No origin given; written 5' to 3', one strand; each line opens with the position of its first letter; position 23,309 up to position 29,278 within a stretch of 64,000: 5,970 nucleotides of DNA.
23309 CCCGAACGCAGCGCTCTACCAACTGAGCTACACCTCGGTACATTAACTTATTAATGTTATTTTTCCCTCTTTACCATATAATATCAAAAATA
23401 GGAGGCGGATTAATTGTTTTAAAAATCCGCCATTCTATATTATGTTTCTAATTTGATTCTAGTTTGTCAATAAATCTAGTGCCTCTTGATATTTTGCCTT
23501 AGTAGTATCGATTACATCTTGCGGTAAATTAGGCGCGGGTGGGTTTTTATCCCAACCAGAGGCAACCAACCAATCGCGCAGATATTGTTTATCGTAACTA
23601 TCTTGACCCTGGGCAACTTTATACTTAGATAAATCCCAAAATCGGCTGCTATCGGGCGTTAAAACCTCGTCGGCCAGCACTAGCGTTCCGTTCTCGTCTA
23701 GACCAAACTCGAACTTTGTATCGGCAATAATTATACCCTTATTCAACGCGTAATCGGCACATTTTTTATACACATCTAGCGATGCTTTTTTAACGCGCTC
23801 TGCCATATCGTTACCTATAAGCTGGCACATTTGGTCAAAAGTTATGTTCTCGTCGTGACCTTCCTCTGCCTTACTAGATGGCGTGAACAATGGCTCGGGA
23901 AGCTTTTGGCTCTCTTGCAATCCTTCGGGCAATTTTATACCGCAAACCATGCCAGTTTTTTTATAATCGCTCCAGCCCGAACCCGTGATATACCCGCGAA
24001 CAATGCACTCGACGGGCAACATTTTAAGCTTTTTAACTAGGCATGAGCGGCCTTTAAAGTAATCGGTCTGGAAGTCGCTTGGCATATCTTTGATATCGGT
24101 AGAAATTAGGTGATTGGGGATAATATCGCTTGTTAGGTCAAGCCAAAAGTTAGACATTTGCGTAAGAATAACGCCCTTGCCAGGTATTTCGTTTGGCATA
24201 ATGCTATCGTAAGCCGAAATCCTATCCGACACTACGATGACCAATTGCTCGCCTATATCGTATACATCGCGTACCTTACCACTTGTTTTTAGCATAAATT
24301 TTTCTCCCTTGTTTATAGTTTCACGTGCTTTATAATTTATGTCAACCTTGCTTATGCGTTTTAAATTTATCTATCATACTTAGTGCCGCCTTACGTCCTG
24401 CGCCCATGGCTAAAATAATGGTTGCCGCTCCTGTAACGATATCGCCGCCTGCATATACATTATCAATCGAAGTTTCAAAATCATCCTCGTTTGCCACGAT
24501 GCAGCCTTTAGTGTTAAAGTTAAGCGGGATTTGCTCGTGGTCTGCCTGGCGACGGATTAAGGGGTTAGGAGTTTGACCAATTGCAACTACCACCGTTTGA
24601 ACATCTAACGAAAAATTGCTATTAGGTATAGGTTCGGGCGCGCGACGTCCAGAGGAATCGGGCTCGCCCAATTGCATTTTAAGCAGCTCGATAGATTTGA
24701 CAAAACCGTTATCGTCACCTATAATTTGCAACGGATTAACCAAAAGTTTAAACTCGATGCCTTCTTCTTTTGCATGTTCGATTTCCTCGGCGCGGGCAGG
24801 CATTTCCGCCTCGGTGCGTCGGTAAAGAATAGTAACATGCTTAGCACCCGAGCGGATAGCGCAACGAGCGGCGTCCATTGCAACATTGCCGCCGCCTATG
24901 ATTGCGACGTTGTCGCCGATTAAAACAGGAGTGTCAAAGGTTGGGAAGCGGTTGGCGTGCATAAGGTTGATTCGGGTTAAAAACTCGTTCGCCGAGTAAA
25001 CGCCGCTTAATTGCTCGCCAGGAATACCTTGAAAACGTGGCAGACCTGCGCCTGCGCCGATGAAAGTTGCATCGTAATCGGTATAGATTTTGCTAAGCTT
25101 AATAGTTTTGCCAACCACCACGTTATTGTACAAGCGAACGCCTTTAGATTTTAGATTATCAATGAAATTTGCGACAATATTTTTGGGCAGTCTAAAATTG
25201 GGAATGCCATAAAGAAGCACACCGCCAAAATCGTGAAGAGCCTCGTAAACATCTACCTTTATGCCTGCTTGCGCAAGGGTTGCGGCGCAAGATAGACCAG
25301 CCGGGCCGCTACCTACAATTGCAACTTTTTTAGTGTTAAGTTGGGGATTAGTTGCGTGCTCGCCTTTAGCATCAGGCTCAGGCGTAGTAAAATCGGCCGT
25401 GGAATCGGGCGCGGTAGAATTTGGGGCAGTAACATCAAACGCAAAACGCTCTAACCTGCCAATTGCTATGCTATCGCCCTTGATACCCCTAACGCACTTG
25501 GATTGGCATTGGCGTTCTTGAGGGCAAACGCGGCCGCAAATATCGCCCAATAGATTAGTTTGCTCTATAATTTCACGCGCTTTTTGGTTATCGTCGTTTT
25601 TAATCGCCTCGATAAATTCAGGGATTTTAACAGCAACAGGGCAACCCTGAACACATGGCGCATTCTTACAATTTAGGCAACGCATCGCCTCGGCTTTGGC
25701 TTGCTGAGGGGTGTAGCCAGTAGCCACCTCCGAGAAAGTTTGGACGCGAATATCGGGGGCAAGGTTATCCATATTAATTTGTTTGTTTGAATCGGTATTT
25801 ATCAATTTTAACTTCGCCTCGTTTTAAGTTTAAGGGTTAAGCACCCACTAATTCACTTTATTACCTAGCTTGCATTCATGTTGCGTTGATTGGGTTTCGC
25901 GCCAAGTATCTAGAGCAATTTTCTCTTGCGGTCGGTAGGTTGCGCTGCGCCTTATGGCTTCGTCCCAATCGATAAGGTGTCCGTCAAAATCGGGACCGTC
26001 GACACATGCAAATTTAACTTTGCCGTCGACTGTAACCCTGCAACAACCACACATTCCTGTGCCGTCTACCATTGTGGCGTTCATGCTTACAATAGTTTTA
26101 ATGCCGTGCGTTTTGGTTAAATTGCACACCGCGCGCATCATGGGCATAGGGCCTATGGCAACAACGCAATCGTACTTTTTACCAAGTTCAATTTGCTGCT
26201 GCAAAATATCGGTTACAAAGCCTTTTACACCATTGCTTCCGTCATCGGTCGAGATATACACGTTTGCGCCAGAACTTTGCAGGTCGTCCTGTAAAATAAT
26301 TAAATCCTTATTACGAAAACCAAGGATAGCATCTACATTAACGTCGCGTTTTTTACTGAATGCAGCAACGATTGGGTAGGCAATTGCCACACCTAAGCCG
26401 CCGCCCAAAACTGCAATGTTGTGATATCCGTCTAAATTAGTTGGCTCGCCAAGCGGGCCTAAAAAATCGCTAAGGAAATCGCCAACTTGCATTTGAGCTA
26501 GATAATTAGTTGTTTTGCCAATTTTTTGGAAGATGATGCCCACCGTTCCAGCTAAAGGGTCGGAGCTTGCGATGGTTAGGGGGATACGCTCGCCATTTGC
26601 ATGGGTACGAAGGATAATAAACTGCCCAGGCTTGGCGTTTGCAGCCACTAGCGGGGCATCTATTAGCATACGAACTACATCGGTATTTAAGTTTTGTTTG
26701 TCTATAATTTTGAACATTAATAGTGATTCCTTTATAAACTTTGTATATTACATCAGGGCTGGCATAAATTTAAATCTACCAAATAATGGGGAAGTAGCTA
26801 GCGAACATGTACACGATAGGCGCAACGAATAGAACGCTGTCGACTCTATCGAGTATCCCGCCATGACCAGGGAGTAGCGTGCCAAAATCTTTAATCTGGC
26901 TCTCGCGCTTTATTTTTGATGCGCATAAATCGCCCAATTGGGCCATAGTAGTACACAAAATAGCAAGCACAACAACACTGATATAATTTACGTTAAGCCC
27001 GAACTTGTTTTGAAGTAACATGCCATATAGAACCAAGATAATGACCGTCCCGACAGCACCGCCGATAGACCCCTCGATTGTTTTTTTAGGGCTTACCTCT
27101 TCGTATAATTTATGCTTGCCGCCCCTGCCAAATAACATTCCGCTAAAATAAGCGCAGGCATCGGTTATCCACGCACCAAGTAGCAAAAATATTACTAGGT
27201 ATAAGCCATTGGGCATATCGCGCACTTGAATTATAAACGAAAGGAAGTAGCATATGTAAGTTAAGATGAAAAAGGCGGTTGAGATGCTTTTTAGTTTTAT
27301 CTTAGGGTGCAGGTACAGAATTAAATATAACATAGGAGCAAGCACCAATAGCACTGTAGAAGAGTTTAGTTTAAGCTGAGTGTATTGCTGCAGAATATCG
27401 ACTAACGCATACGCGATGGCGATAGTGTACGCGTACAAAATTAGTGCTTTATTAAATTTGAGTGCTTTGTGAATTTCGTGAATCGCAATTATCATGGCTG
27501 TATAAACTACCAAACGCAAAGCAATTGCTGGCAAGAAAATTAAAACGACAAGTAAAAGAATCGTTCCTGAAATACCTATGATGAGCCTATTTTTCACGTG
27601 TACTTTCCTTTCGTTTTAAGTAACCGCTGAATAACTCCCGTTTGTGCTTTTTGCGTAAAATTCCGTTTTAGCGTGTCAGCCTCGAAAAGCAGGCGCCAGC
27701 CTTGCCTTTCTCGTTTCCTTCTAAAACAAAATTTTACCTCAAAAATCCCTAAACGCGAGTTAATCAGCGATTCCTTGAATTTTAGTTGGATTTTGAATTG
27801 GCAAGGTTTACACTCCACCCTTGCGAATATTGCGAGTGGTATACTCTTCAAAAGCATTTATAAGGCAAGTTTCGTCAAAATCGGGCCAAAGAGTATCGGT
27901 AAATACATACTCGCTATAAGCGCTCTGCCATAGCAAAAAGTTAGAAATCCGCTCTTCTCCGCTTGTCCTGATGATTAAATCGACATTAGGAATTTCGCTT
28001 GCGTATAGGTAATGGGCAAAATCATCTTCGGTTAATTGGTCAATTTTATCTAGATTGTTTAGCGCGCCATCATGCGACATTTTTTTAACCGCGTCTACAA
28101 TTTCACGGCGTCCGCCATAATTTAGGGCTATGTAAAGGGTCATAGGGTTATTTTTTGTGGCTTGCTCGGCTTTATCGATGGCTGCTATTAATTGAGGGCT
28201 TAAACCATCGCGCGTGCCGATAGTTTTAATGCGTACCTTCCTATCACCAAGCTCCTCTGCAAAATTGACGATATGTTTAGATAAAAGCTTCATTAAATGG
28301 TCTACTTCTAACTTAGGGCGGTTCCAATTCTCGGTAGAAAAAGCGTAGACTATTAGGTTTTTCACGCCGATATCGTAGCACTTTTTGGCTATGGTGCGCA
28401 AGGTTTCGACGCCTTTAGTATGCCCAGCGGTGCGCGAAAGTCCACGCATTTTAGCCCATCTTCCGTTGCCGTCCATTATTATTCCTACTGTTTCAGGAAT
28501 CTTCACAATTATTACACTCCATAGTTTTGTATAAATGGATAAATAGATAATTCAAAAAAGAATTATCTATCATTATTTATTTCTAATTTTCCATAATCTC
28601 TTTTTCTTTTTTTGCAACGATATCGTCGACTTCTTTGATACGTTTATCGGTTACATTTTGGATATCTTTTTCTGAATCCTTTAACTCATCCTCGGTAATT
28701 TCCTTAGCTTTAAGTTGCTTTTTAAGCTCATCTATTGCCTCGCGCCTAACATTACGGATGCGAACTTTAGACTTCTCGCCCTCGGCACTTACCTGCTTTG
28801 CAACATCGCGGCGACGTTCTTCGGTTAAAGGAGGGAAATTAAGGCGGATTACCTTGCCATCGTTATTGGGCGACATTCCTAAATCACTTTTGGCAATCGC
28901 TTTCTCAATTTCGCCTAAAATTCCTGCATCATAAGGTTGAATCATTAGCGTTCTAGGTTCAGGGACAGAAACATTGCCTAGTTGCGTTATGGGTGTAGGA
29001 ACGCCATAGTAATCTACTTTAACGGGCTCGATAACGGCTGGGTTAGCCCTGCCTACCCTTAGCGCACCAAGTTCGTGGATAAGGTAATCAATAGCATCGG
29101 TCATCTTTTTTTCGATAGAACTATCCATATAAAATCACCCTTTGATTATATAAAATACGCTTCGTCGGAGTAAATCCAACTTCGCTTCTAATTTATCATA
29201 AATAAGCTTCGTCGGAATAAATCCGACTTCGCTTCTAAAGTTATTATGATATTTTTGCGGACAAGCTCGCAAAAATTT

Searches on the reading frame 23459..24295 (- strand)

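Call 31: search_protein_families(library=pfam, proteins=[window:23459-24295:-], max_evalue=0.00001)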
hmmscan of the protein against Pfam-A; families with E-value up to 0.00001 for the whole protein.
window:23459-24295:- (278 aa): 1 family
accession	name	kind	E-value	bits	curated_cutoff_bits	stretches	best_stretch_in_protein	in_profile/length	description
PF01259.24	SAICAR_synt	-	7.1e-81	271.8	20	1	4-253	3-231/233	SAICAR synthetase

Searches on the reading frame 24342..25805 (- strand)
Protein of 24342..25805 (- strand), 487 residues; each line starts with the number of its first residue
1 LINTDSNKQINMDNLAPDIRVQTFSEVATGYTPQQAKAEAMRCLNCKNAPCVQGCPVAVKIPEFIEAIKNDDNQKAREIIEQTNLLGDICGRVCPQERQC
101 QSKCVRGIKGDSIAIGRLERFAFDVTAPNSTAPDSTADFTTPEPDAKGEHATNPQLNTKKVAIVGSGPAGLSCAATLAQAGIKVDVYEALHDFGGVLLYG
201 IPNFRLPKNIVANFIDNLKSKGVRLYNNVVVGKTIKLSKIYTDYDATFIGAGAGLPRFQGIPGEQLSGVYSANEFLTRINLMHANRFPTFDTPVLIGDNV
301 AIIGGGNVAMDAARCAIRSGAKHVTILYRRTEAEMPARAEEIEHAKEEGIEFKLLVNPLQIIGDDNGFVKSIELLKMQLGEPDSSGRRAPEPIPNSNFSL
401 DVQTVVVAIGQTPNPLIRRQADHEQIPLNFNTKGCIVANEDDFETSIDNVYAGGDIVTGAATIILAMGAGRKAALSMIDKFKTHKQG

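Call 31: search_protein_families(library=pfam, proteins=[window:24342-25805:-], max_evalue=0.00001)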
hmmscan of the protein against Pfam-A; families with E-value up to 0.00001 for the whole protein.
window:24342-25805:- (487 aa): 9 families
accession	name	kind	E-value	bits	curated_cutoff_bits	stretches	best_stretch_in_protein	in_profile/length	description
PF14691.11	Fer4_20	-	1.7e-39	134.6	25.8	1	20-127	1-109/113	Dihydroprymidine dehydrogenase domain II, 4Fe-4S cluster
PF07992.20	Pyr_redox_2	-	7.2e-36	124.5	26.1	1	159-469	1-290/291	Pyridine nucleotide-disulphide oxidoreductase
PF00070.33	Pyr_redox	-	8e-13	49.2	22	1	299-374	1-79/82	Pyridine nucleotide-disulphide oxidoreductase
PF13738.12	Pyr_redox_3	-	7e-11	42.4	30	0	296-334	163-200/305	Pyridine nucleotide-disulphide oxidoreductase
PF13450.12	NAD_binding_8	-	4.8e-09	36.8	21.9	1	163-196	1-34/68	NAD(P)-binding Rossmann-like domain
PF01494.25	FAD_binding_3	-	6.6e-07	29.3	22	0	160-189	3-32/349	FAD binding domain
PF01266.30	DAO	-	7.7e-07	29.4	27.9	0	160-194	1-35/353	FAD dependent oxidoreductase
PF13241.12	NAD_binding_7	-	1.1e-06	29.6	22.1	0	297-348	7-54/104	Putative NAD(P)-binding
PF01946.23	Thi4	-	6.8e-06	25.9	26.2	0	159-200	18-60/235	Thi4 family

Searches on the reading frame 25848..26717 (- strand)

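Call 31: search_protein_families(library=pfam, proteins=[window:25848-26717:-], max_evalue=0.00001)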
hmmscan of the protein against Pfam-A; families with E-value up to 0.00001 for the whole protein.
window:25848-26717:- (289 aa): 1 family
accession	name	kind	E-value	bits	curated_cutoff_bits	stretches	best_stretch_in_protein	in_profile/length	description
PF10418.14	DHODB_Fe-S_bind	-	2.1e-11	43.8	23.9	1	213-249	1-40/41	Iron-sulfur cluster binding domain of dihydroorotate dehydrogenase B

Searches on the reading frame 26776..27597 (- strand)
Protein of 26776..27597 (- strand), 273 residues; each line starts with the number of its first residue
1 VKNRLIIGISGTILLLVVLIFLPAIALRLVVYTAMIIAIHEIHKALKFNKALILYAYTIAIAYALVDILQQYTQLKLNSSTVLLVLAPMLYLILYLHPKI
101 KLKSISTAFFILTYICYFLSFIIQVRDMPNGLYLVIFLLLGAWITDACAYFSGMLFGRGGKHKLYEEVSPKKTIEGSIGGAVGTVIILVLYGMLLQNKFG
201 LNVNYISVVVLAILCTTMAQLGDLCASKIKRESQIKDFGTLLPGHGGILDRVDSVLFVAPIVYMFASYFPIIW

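Call 31: search_protein_families(library=pfam, proteins=[window:26776-27597:-], max_evalue=0.00001)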
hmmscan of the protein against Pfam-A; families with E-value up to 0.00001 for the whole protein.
window:26776-27597:- (273 aa): 1 family
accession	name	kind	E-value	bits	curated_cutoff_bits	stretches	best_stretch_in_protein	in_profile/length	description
PF01148.25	CTP_transf_1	-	4.2e-60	204.3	24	1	3-269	2-264/264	Cytidylyltransferase family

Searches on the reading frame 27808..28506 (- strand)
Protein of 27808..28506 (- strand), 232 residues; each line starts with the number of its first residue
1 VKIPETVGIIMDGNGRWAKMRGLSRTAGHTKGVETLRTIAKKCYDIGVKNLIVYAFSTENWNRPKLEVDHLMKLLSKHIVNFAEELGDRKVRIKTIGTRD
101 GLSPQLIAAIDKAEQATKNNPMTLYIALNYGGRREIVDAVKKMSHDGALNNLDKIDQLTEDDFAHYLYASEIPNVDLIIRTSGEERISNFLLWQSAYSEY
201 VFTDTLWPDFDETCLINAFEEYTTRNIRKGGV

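Call 31: search_protein_families(library=pfam, proteins=[window:27808-28506:-], max_evalue=0.00001)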
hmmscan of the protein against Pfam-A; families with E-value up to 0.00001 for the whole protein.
window:27808-28506:- (232 aa): 1 family
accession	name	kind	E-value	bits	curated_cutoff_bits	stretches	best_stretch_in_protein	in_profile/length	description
PF01255.24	Prenyltransf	-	3e-82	275.8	27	1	10-230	1-219/219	Putative undecaprenyl diphosphate synthase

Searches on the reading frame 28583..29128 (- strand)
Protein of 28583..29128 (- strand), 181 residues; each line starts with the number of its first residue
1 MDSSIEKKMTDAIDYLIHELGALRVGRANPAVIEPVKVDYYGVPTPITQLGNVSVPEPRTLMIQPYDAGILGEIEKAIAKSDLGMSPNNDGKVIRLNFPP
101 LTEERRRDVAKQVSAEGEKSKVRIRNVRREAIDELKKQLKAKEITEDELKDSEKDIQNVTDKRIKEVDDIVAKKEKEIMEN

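Call 8: search_protein_families(library=ncbifam, proteins=[window:28583-29128:-], max_evalue=0.00001)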
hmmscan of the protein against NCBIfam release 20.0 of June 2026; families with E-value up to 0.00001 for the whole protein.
window:28583-29128:- (181 aa): 1 family
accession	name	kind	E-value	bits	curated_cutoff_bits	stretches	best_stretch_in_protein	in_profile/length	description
TIGR00496.1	frr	equivalog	6.4e-63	211.5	149.1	1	7-180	2-175/176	ribosome recycling factor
